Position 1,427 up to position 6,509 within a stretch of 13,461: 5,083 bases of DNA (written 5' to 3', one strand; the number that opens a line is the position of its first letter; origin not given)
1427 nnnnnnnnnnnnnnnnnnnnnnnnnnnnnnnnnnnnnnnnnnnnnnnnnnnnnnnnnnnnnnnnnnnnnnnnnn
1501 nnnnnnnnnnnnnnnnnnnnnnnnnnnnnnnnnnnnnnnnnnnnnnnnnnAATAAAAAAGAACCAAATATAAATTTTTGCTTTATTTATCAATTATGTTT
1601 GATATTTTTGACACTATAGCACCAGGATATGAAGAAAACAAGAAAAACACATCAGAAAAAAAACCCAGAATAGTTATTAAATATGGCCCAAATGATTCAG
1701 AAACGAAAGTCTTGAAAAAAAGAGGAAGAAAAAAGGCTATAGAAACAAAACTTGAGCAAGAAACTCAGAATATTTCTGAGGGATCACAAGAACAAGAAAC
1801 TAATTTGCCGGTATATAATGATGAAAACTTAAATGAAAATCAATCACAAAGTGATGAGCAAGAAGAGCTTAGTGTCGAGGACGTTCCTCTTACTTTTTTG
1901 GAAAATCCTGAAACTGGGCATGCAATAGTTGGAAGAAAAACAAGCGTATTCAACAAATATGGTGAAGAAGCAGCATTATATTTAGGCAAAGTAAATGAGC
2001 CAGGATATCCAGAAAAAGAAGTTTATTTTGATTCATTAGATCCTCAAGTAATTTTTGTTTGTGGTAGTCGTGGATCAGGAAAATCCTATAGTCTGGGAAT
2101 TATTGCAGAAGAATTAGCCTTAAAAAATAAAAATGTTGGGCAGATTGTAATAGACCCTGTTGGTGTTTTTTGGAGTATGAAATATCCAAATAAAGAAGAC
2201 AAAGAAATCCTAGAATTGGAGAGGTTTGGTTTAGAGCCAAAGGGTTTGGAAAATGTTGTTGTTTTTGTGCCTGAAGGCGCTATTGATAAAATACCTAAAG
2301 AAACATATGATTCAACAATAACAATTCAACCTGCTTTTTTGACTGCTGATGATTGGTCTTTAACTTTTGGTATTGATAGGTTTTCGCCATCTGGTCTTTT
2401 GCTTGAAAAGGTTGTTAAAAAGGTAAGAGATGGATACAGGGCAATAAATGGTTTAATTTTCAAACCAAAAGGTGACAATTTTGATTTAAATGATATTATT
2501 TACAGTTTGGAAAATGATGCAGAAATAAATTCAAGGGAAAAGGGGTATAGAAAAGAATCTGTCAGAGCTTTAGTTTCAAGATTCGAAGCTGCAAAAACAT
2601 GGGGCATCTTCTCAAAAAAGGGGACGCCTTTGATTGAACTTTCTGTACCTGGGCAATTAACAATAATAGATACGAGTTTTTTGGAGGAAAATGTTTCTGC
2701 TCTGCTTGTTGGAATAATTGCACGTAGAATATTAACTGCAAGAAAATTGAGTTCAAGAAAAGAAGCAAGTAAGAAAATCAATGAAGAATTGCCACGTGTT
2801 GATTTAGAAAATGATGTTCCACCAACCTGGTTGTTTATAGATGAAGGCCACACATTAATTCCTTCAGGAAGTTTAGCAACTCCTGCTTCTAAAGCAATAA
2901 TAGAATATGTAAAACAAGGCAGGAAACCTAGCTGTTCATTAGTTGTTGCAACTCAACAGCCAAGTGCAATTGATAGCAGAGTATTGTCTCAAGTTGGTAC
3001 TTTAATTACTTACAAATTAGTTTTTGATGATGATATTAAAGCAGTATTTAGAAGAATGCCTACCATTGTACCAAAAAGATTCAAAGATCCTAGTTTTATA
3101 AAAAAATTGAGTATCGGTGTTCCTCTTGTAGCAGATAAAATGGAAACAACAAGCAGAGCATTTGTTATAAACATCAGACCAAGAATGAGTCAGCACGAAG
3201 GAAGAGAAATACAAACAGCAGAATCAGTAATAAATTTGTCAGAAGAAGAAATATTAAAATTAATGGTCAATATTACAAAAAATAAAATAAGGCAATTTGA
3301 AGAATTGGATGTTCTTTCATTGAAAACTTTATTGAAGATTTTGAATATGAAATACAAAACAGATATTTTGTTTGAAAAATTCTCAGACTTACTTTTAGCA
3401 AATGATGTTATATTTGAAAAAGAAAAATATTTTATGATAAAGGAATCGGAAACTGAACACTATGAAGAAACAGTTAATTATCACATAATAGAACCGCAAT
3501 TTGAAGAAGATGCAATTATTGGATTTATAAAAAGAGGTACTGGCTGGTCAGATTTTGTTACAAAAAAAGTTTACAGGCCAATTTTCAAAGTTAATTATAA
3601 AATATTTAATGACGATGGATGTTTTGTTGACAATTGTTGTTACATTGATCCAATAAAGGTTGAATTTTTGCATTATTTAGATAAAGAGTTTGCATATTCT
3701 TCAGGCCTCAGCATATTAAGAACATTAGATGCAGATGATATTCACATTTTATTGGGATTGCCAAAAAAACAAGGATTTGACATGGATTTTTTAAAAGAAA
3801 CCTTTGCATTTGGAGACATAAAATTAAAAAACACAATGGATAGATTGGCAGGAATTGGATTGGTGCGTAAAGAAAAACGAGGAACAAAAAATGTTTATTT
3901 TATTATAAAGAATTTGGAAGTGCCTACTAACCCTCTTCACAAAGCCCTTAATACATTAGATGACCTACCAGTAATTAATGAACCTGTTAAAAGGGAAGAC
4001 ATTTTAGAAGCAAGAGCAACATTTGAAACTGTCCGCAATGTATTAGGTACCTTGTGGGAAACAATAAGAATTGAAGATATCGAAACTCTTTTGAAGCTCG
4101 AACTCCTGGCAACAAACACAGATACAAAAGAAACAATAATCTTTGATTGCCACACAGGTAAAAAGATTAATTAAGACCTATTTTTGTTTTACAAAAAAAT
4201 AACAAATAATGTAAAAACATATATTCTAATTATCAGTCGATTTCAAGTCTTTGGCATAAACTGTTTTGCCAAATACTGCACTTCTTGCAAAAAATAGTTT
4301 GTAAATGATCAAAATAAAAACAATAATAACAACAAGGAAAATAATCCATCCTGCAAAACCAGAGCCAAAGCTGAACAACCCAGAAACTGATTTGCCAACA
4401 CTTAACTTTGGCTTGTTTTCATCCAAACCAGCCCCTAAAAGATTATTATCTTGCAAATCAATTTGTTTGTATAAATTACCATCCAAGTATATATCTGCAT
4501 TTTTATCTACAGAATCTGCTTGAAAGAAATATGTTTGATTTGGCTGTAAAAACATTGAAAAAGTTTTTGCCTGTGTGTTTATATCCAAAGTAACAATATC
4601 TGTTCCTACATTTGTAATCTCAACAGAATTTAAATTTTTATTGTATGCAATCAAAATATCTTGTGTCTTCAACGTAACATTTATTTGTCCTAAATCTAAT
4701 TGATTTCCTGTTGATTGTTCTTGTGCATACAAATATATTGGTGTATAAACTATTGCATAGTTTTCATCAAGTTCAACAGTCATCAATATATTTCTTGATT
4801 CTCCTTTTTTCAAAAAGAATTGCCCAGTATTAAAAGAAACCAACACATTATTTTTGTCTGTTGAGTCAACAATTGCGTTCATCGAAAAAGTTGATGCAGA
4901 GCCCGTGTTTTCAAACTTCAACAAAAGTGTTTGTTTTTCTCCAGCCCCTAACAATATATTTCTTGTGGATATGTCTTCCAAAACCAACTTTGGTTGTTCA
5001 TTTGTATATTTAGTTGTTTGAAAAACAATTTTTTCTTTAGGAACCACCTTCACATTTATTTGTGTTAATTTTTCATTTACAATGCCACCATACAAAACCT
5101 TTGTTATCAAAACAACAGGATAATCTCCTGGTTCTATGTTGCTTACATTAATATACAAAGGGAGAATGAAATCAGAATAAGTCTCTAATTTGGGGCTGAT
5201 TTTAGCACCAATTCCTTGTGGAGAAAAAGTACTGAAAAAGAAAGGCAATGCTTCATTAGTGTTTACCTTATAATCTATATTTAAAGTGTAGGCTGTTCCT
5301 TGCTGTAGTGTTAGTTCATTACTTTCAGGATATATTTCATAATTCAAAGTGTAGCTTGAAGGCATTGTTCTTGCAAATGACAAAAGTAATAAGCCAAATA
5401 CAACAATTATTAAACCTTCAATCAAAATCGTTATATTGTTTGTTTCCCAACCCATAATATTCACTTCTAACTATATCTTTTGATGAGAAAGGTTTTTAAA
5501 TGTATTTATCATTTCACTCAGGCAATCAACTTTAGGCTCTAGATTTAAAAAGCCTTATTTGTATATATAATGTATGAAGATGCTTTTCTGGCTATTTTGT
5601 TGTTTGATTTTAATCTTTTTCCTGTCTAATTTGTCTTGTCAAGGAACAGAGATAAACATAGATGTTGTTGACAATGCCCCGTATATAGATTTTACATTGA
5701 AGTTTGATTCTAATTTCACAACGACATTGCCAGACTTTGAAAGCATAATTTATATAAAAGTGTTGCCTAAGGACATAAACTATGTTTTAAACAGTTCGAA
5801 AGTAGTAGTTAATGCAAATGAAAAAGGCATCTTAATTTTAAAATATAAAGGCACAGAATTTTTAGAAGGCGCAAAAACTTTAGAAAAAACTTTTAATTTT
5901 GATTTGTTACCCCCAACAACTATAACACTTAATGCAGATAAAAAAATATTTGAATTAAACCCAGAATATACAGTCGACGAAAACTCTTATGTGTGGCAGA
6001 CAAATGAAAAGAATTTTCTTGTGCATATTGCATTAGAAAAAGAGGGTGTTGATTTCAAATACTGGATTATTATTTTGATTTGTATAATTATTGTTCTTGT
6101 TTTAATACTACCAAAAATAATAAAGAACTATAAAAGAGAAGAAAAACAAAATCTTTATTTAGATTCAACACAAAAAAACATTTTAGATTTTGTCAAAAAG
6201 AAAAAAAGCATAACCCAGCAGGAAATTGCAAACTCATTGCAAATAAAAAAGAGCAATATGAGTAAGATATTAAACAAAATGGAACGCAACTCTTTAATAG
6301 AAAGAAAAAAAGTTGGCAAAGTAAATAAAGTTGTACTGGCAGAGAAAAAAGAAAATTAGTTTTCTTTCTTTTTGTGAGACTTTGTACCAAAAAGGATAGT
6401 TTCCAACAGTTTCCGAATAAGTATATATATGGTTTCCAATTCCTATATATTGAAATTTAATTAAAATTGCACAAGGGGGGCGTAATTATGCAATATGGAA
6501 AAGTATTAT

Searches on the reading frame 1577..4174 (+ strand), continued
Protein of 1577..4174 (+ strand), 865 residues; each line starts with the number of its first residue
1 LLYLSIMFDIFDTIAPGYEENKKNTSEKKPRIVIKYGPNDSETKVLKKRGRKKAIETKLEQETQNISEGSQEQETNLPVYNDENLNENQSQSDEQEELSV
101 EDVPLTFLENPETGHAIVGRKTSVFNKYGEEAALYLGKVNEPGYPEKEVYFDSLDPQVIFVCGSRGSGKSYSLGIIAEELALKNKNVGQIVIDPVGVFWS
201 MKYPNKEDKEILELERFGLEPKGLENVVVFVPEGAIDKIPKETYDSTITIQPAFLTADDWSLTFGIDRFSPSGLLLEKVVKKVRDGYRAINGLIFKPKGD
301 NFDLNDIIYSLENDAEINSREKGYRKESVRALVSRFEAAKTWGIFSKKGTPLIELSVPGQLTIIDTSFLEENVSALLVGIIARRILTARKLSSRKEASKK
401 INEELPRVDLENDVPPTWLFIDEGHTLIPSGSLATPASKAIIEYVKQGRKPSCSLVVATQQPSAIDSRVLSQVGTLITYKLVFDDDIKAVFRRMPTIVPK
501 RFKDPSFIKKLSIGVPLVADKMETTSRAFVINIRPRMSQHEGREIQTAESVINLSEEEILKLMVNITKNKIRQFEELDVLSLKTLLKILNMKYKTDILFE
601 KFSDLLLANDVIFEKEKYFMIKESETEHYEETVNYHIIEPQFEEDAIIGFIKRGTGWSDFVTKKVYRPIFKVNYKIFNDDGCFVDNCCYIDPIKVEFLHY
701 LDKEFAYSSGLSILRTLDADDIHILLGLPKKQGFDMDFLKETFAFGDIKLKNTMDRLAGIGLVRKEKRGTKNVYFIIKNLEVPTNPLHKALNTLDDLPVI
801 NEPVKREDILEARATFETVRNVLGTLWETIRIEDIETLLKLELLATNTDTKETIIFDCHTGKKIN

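Call 78: search_protein_families(library=pfam, proteins=[L116:3978-6398:+, L116:2237-3253:+, L116:3356-3835:+, L116:11444-12328:-, L116:12370-13089:-, L116:13218-13811:+, L116:19486-20433:-, L116:6473-6955:+, L116:7054-7590:+, L116:7884-8468:+], max_evalue=0.05)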
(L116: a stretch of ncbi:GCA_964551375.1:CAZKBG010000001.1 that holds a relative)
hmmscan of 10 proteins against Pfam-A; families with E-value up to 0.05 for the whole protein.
L116:3978-6398:+ (806 aa): 1 family
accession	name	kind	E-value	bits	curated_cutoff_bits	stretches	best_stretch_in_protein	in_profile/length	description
PF20136.4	DUF6526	-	0.026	15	23.7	1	496-540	41-85/145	Family of unknown function (DUF6526)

L116:2237-3253:+ (338 aa): 0 families

L116:3356-3835:+ (159 aa): 4 families
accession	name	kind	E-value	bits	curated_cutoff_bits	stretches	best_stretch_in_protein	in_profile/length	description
PF24033.1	DUF7342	-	0.0095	16.4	31.6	1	87-158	28-101/150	Family of unknown function (DUF7342)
PF01022.26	HTH_5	-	0.01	16.1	22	1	86-107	25-46/47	Bacterial regulatory protein, arsR family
PF13412.12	HTH_24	-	0.032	14.3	21.9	0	86-107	27-48/48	Winged helix-turn-helix DNA-binding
PF08461.16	HTH_12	-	0.033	14.6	21.4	0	75-110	18-52/66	Ribonuclease R winged-helix domain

L116:11444-12328:- (294 aa): 5 families
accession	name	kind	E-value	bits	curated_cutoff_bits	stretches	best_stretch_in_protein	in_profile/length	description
PF07754.17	HVO_2753_ZBP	-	0.0033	17.6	33.2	1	262-289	17-46/46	Small zinc finger protein HVO_2753-like, Zn-binding pocket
PF13920.12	zf-C3HC4_3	-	0.0059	16.8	27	1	248-292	2-46/49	Zinc finger, C3HC4 type (RING finger)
PF14634.12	zf-RING_5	-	0.015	15.7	27.9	1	250-289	1-42/43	zinc-RING finger domain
PF09373.15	PMBR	-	0.023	15.2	24.9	0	99-116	13-30/33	Pseudomurein-binding repeat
PF07191.17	Zn_ribbon_6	-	0.029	14.8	25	0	270-291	17-38/67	Double zinc ribbon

L116:12370-13089:- (239 aa): 1 family
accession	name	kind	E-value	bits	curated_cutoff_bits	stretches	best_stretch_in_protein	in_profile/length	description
PF07854.18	DUF1646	-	0.019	14.8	21.4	1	46-92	148-194/347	Protein of unknown function (DUF1646)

L116:13218-13811:+ (197 aa): 0 families

L116:19486-20433:- (315 aa): 1 family
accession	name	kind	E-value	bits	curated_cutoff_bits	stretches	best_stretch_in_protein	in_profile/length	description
PF00482.28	T2SSF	-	4.8e-07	30.2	25.2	1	119-229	14-121/125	Type II secretion system (T2SS), protein F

L116:6473-6955:+ (160 aa): 0 families

L116:7054-7590:+ (178 aa): 0 families

L116:7884-8468:+ (194 aa): 1 family
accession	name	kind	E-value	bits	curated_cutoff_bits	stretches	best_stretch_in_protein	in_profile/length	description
PF04798.17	Baculo_19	-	0.036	14.3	25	1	58-120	27-85/143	Baculovirus 19 kDa protein conserved region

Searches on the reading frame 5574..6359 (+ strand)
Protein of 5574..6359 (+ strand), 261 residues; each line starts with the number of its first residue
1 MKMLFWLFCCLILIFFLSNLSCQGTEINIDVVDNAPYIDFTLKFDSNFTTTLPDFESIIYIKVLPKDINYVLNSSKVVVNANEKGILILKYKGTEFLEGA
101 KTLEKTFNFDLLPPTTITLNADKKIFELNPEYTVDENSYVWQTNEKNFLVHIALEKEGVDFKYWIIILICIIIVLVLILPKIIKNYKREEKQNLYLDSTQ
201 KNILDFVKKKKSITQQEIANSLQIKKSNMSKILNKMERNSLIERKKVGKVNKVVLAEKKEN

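Call 5: search_protein_families(library=pfam, proteins=[window:5574-6359:+], max_evalue=0.1)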
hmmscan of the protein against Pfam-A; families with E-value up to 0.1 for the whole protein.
window:5574-6359:+ (261 aa): 23 families
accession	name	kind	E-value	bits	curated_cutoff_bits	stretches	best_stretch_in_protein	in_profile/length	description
PF01047.28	MarR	-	1e-08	35.4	24.6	1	198-246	3-51/59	MarR family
PF12802.13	MarR_2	-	2e-08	34.7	27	1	197-246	4-54/61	MarR family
PF24034.1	DUF7343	-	4.9e-07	30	27.6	1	212-255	18-61/62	Domain of unknown function (DUF7343)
PF13412.12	HTH_24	-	2.6e-06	27.3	21.9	1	196-243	1-48/48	Winged helix-turn-helix DNA-binding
PF13545.12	HTH_Crp_2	-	4.7e-05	23.7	27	1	212-246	22-57/70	Crp-like helix-turn-helix domain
PF01325.25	Fe_dep_repress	-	0.00027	21.5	26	1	202-246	12-56/60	Iron dependent repressor, N-terminal DNA binding domain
PF15102.11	TMEM154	-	0.00097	19.4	30.3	1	165-240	67-148/153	TMEM154 protein family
PF12840.13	HTH_20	-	0.0024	18.2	27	1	196-243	2-49/51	Helix-turn-helix domain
PF04182.18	B-block_TFIIIC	-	0.0035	17.8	22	1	209-247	15-53/73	B-block binding subunit of TFIIIC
PF02002.24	TFIIE_alpha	-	0.0036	17.6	22.9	1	199-246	14-61/105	TFIIE alpha subunit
PF02082.26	Rrf2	-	0.004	17.7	30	1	208-258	19-68/132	Iron-dependent Transcriptional regulator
PF12844.13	HTH_19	-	0.0045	17.3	30.2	1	204-238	4-36/64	Helix-turn-helix domain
PF01978.25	TrmB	-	0.0072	16.6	25.6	1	209-247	19-57/68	Sugar-specific transcriptional regulator TrmB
PF14394.12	DUF4423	-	0.0079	16.4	30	1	212-253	36-77/165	Domain of unknown function (DUF4423)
PF25212.1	HVO_A0114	-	0.014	15.6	27.6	1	197-255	21-79/84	HVO_A0114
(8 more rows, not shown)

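Call 6: search_protein_families(library=ncbifam, proteins=[window:5574-6359:+], max_evalue=0.1)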
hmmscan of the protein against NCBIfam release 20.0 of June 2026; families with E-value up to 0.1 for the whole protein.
window:5574-6359:+ (261 aa): 24 families
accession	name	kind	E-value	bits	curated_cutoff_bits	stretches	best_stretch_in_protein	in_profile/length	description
NF053606.1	Sta1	subfamily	2.4e-05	24.4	80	1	196-248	18-70/100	Sta1 family transcriptional regulator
NF033789.1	repress_SdpR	subfamily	2.4e-05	24.1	100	1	197-249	7-58/79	autorepressor SdpR family transcription factor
NF033788.1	HTH_metalloreg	subfamily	5.4e-05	22.9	55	1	197-250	10-63/77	metalloregulator ArsR/SmtB family transcription factor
NF053777.1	Saro0803TransReg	equivalog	5.9e-05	22.8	200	1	193-247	32-86/140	Saro_0803 family transcriptional regulator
NF040939.2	trans_reg_lrs14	equivalog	0.00016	21.7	90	1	199-248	22-72/103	Lrs14 family HTH-type transcriptional regulator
TIGR02337.1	HpaR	equivalog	0.00021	21.1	121.2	1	198-248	28-78/130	homoprotocatechuate degradation operon regulator HpaR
NF053704.1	TransRegCcpNBacil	equivalog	0.0014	18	260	1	196-235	3-42/208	transcriptional regulator CcpN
NF041397.1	TranRegGlpR_Halo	equivalog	0.002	17.8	300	1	200-253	7-60/253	HTH-type transcriptional regulator GlpR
NF004910.0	PRK06266.1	equivalog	0.0024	17.1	180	1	197-246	28-77/185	transcription initiation factor E subunit alpha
NF053660.1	ORF80_fam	equivalog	0.0026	17.6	95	1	199-245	4-49/70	ORF80 family leucine zipper DNA-binding protein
NF007271.0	PRK09726.1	equivalog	0.0027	17.7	79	1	193-243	6-56/88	type II toxin-antitoxin system antitoxin HipB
NF003057.0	PRK03975.1-5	subfamily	0.0033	17.1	168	1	196-235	6-43/134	putative transcriptional regulator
NF045593.1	bilirub_TF_BilQ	equivalog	0.0039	16.9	125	1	176-249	8-81/135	bilirubin utilization transcriptional regulator BilQ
NF038251.1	AdcR_fam_Zn_TF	equivalog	0.0046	17.2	175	1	193-255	31-92/143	zinc-dependent MarR family transcriptional regulator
TIGR02702.1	SufR_cyano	equivalog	0.0065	16.2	178.8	1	198-247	1-50/208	iron-sulfur cluster biosynthesis transcriptional regulator SufR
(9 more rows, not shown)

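Call 25: search_protein_families(library=padloc, proteins=[window:5574-6359:+], max_evalue=0.01)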
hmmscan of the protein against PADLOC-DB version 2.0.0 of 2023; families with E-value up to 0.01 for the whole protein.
window:5574-6359:+ (261 aa): 15 families
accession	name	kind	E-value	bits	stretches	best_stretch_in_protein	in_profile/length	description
PDLC01866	CARF3--CARF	-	1.1e-05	23.6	1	192-257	133-198/207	-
PDLC01852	CARF3--CARF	-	2.3e-05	22.4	1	196-255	141-200/208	-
PDLC01870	CARF3--CARF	-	3.4e-05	21.7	1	196-257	134-196/228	-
PDLC01853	CARF3--CARF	-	4.1e-05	21.3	1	196-247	136-189/209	-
PDLC01438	Csa3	-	4.3e-05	21.7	1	195-251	145-197/305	"CAS-I,CAS-II,CAS-III,CAS-IV,CAS-V,CAS-VI; associated_signaling"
PDLC01434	CasR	-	0.00088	17.2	1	195-249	125-178/191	"CAS-I,CAS-II,CAS-III,CAS-IV,CAS-V,CAS-VI; associated_signaling"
PDLC04368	PDC-M05A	-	0.0013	16.5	1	196-251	11-68/201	-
PDLC01848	CARF3--CARF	-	0.0013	16.4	1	196-250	135-185/197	-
PDLC03927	PsyrA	-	0.0014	15.8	1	199-246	343-389/398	-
PDLC01860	CARF3--CARF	-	0.0015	16.6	1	197-253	142-198/210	-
PDLC04775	PDC-M69A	-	0.0016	16.9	1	201-253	10-61/113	-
PDLC01879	CARF3--CARF_TM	-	0.0016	16.1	1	196-251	154-207/222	-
PDLC03963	SoFic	-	0.002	15.6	1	189-257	284-352/361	-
PDLC01858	CARF3--CARF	-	0.0022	15.9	1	192-248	139-193/204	-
PDLC01268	CasR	-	0.0036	15.3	1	195-250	121-171/179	"CAS-I,CAS-II,CAS-III,CAS-IV,CAS-V,CAS-VI; associated_signaling"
